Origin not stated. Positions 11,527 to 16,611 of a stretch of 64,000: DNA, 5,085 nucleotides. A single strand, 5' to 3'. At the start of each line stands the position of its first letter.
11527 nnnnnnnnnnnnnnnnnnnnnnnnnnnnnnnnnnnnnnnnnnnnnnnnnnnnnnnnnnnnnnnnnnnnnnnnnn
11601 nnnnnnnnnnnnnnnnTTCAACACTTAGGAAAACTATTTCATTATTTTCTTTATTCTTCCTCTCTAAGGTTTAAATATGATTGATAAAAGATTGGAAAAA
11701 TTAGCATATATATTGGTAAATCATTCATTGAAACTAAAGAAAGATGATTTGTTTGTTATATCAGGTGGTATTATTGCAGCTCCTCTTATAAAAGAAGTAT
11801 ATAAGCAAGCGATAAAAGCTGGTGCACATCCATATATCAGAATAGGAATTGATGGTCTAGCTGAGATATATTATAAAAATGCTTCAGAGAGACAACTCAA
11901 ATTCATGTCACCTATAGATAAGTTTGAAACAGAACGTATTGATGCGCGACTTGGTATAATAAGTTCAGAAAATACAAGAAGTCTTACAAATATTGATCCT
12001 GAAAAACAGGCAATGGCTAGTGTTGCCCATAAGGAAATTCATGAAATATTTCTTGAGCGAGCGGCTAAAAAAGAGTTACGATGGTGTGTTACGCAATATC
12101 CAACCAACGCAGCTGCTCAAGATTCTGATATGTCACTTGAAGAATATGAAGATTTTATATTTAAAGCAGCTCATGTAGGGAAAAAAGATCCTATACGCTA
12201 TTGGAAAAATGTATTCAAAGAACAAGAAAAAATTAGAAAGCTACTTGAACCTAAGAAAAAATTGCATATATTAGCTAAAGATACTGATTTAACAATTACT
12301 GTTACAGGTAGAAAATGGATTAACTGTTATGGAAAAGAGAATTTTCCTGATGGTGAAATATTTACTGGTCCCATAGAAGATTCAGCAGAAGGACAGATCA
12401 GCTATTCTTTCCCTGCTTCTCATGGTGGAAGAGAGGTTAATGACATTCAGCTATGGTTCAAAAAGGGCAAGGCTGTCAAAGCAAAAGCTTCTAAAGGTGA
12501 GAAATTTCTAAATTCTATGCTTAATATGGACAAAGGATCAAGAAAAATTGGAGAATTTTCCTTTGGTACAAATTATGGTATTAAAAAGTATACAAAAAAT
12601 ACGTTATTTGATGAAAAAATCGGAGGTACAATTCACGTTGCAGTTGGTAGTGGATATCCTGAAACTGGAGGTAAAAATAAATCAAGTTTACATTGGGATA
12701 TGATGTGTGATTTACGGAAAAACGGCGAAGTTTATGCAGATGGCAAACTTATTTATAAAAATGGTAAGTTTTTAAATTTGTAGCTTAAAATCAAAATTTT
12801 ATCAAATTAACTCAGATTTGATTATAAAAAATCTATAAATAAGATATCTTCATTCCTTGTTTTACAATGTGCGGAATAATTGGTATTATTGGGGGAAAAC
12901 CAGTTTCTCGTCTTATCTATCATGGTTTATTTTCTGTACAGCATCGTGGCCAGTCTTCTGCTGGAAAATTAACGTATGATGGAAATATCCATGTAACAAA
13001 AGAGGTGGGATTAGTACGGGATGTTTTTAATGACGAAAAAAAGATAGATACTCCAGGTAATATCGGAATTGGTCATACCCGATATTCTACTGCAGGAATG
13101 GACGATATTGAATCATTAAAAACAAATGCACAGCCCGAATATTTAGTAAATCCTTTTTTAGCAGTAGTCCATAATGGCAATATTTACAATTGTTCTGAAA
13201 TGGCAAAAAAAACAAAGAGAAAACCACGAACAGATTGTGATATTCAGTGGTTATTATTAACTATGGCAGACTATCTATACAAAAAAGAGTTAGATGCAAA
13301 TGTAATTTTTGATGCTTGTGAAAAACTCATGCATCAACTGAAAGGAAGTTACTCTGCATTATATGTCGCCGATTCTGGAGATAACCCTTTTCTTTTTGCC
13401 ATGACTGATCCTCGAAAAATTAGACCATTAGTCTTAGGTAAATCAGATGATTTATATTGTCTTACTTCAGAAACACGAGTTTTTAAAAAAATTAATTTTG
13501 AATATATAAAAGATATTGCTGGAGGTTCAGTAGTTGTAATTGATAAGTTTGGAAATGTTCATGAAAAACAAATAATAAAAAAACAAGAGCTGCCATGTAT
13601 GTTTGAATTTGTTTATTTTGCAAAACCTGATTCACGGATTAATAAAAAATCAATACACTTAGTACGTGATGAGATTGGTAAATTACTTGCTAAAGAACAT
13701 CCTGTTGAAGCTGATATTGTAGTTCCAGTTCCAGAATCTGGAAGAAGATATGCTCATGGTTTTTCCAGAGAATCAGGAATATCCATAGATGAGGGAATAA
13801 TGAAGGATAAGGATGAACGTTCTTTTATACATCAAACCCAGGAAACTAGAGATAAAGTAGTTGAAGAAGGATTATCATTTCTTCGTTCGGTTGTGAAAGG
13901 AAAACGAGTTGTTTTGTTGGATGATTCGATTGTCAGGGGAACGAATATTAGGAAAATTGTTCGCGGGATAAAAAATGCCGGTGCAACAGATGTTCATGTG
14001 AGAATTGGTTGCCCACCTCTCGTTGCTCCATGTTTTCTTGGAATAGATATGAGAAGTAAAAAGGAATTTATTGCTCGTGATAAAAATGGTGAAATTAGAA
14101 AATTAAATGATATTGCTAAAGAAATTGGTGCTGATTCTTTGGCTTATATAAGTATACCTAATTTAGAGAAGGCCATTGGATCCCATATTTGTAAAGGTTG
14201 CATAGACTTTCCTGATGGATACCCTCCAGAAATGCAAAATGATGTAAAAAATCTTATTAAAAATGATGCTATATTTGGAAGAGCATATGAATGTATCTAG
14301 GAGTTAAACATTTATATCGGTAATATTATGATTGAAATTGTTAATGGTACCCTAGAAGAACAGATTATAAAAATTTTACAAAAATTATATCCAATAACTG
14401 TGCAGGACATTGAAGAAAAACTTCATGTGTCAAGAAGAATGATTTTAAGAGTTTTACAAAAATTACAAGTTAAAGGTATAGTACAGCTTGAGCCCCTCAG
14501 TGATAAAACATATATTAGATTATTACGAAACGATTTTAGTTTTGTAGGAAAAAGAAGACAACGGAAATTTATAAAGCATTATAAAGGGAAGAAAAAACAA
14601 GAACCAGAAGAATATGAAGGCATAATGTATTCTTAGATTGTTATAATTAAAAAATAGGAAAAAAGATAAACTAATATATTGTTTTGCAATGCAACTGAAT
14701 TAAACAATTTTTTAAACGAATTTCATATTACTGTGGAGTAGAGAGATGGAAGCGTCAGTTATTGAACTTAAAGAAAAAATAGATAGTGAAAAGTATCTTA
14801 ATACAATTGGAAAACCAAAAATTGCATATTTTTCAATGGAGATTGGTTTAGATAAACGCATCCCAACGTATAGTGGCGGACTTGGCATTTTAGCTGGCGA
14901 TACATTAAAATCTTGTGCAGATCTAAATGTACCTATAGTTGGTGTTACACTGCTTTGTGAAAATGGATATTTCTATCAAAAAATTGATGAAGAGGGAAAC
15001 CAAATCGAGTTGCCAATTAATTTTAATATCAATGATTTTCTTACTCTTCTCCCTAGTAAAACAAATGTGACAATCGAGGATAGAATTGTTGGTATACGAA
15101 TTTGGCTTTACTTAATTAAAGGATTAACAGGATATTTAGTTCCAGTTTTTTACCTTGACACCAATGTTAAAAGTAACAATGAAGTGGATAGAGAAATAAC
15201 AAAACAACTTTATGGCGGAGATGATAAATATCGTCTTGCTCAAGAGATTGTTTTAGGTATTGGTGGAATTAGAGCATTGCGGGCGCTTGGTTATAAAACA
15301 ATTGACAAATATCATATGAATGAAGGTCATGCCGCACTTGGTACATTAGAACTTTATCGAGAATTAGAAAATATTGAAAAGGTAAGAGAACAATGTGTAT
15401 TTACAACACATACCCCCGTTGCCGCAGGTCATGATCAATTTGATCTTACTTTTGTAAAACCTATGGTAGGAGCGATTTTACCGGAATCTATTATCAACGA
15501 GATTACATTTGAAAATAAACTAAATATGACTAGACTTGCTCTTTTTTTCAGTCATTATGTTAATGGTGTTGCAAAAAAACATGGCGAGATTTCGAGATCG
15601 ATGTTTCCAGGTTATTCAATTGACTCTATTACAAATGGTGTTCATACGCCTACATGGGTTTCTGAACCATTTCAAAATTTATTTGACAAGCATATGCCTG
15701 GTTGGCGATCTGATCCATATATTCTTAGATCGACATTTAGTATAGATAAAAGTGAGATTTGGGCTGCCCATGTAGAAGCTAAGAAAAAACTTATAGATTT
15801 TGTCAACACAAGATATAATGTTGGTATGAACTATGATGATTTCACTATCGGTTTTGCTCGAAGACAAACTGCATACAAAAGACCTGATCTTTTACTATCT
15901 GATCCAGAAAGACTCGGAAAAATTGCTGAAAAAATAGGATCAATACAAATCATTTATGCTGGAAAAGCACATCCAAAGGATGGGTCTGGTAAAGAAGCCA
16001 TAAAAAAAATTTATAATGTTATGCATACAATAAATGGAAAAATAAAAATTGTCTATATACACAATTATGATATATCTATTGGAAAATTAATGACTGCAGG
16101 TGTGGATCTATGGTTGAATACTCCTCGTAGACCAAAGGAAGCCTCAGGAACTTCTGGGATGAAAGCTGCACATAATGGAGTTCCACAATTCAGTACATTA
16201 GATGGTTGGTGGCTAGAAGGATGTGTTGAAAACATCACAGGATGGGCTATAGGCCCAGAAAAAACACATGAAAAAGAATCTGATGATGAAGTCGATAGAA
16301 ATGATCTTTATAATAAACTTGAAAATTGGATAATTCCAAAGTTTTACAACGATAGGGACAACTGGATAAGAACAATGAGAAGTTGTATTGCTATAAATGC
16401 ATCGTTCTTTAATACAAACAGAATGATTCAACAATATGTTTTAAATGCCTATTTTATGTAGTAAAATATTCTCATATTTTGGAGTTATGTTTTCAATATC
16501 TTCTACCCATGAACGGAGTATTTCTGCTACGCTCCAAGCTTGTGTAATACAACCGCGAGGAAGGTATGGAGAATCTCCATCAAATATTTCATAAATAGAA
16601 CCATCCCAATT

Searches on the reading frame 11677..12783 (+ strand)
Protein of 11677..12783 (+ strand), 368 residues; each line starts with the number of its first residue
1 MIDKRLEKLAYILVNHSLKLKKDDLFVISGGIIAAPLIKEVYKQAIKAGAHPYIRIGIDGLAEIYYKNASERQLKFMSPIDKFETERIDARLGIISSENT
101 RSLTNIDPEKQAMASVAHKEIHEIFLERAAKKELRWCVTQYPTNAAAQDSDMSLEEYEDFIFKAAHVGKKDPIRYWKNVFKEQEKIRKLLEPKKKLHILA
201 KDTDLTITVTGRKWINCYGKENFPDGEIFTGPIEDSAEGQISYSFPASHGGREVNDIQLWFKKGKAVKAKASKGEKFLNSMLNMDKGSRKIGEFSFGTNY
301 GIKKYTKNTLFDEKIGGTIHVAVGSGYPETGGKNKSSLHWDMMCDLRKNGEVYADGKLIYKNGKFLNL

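Call 11: search_protein_families(library=pfam, proteins=[window:11677-12783:+], max_evalue=0.001)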
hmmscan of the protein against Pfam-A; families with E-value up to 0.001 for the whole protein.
window:11677-12783:+ (368 aa): 1 family
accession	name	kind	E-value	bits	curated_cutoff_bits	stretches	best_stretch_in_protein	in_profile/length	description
PF02073.20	Peptidase_M29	-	7.3e-95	318.6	27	1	3-365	2-406/406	Thermophilic metalloprotease (M29)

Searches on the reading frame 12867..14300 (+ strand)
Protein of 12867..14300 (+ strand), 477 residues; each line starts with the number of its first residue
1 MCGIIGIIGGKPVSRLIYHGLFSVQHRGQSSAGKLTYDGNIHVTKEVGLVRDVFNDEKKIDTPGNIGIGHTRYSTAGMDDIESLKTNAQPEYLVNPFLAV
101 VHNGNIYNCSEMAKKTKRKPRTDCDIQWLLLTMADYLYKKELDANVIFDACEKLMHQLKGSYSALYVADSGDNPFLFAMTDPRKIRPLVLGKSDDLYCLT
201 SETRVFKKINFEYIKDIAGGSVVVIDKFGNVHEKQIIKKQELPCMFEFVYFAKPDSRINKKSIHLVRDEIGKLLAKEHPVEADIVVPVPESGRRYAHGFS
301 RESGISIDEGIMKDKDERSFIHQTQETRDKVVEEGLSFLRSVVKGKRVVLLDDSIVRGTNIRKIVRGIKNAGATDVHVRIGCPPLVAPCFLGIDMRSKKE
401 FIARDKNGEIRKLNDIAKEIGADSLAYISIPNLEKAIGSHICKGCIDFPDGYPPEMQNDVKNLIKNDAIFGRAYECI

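Call 11: search_protein_families(library=pfam, proteins=[window:12867-14300:+], max_evalue=0.001)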
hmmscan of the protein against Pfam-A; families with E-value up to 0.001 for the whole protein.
window:12867-14300:+ (477 aa): 3 families
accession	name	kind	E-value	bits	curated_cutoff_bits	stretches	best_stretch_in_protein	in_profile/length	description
PF13537.11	GATase_7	-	1.2e-08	35.4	25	1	83-206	8-121/123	Glutamine amidotransferase domain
PF13522.11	GATase_6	-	1.5e-06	28.7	27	1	58-202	4-130/130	Glutamine amidotransferase domain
PF00156.33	Pribosyltran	-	1.4e-05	24.9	26.3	1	268-377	13-119/158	Phosphoribosyl transferase domain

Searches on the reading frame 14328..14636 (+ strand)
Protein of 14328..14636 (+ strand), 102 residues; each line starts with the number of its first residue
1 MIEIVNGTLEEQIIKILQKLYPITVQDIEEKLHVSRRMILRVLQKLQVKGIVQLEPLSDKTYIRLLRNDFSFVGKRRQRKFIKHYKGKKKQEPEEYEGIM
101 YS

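Call 67: search_protein_families(library=pfam, proteins=[window:14328-14636:+], max_evalue=0.01)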
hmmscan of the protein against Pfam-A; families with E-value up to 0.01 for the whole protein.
window:14328-14636:+ (102 aa): 8 families
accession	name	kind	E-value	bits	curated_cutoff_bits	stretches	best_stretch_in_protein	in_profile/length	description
PF08279.18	HTH_11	-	5.8e-08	32.9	25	1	11-50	3-43/55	HTH domain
PF01978.25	TrmB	-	9.4e-06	25.8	25.6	1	16-62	16-62/68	Sugar-specific transcriptional regulator TrmB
PF01047.28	MarR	-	0.00029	21.1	24.6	1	13-53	8-48/59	MarR family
PF00392.27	GntR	-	0.00049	20.2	27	1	8-56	8-58/64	Bacterial regulatory proteins, gntR family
PF01418.23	HTH_6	-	0.0013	19.2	28.3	1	11-51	23-63/77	Helix-turn-helix domain, rpiR family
PF13412.12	HTH_24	-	0.0027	17.7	21.9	1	10-53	5-48/48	Winged helix-turn-helix DNA-binding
PF12802.13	MarR_2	-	0.0037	17.8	27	1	23-56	21-54/61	MarR family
PF03965.22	Penicillinase_R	-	0.0068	17.2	22.6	1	7-55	2-54/115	Penicillinase repressor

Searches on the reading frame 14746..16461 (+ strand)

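Call 67: search_protein_families(library=pfam, proteins=[window:14746-16461:+], max_evalue=0.01)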
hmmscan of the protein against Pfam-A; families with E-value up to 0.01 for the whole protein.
window:14746-16461:+ (571 aa): 1 family
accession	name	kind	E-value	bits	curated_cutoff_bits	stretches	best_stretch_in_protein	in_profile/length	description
PF00343.26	Phosphorylase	-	8.8e-31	107.3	27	2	249-488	315-580/713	Carbohydrate phosphorylase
